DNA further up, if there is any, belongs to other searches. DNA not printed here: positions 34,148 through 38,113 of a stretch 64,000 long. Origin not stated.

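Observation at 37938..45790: DUF368 membrane protein 2 kb from AglB: candidate lipid-carrier recycling next to the oligosaccharyltransferase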

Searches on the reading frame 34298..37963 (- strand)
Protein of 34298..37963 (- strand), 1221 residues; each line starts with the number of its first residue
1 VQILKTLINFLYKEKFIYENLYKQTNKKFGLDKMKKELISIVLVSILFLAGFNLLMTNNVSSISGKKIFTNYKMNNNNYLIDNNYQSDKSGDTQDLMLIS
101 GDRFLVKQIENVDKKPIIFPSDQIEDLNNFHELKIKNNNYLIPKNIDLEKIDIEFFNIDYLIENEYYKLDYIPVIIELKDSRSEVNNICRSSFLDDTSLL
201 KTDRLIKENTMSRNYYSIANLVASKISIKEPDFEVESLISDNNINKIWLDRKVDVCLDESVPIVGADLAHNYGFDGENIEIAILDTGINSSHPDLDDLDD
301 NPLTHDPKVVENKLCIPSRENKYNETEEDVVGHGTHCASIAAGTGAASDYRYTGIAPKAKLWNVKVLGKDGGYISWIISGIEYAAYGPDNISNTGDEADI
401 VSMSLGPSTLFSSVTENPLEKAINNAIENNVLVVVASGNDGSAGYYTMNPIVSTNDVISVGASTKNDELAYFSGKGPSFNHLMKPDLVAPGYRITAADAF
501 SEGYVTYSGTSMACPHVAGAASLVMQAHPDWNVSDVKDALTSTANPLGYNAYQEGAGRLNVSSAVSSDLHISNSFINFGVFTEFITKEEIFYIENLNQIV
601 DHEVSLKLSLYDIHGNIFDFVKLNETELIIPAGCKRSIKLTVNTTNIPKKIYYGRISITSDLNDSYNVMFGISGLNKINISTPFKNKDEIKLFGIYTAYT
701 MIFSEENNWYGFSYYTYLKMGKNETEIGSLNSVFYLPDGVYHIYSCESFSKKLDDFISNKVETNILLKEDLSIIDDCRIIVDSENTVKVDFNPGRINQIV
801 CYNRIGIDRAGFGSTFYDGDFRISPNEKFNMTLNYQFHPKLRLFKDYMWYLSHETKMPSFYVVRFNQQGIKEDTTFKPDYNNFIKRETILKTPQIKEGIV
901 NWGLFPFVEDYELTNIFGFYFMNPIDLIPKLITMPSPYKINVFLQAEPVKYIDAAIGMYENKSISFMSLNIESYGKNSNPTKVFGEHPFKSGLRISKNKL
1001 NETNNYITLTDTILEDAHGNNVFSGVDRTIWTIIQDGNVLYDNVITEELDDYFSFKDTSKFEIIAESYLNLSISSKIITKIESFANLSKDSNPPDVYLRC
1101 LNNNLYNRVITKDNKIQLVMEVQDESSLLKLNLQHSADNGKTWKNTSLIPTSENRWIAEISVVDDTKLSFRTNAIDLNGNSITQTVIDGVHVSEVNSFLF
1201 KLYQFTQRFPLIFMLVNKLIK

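Call 3: search_protein_families(library=pfam, proteins=[window:34298-37963:-])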
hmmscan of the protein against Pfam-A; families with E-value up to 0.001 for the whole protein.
window:34298-37963:- (1221 aa): 1 family
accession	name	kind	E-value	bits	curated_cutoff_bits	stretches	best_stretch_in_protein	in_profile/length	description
PF00082.27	Peptidase_S8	-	5.8e-58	196.9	21.8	1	276-553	1-282/288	Subtilase family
